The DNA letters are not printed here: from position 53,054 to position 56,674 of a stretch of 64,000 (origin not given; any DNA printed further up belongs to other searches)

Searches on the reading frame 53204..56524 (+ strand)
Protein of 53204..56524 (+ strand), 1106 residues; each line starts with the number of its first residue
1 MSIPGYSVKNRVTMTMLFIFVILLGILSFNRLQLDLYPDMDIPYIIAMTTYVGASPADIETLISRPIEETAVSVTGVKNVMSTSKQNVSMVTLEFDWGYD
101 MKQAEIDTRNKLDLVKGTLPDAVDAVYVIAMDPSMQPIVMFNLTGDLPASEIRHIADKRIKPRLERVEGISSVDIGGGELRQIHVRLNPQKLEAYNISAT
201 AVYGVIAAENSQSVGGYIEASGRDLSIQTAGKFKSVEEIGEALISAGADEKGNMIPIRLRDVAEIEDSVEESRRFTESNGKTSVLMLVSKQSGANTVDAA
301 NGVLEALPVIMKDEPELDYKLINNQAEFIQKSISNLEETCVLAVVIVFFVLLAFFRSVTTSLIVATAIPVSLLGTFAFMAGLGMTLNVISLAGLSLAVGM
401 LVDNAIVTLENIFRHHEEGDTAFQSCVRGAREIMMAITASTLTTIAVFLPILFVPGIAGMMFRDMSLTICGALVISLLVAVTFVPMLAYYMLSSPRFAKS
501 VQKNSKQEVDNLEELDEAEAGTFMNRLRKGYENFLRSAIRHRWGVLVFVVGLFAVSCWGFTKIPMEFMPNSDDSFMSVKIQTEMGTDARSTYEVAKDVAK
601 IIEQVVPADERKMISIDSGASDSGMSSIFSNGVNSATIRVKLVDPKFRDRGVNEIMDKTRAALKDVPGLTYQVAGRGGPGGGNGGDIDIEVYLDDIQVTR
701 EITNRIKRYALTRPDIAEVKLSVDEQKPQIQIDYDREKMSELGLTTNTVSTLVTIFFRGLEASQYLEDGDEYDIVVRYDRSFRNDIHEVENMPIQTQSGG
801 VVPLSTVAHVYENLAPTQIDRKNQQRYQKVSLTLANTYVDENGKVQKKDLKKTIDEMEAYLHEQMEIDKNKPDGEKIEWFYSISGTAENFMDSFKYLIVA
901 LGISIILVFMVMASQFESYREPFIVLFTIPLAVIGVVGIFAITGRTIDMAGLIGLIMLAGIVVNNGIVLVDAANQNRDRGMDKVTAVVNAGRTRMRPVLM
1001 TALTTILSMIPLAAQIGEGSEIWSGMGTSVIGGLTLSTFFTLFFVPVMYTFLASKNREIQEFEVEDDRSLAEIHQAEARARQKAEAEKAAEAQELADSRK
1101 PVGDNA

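Call 21: search_protein_families(library=pfam, proteins=[window:53204-56524:+], max_evalue=0.001)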
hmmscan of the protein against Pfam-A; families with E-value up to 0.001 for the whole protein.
window:53204-56524:+ (1106 aa): 3 families
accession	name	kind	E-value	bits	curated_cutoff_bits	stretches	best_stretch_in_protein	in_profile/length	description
PF00873.25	ACR_tran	-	1.2e-245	818.2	28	1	5-1052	3-1020/1021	AcrB/AcrD/AcrF family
PF03176.21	MMPL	-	4.2e-19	69.1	20.5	2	337-491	146-302/333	MMPL family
PF02355.23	SecD_SecF_C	-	5.1e-10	39.5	20.5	1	896-1049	32-183/189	Protein export membrane protein SecD/SecF, C-terminal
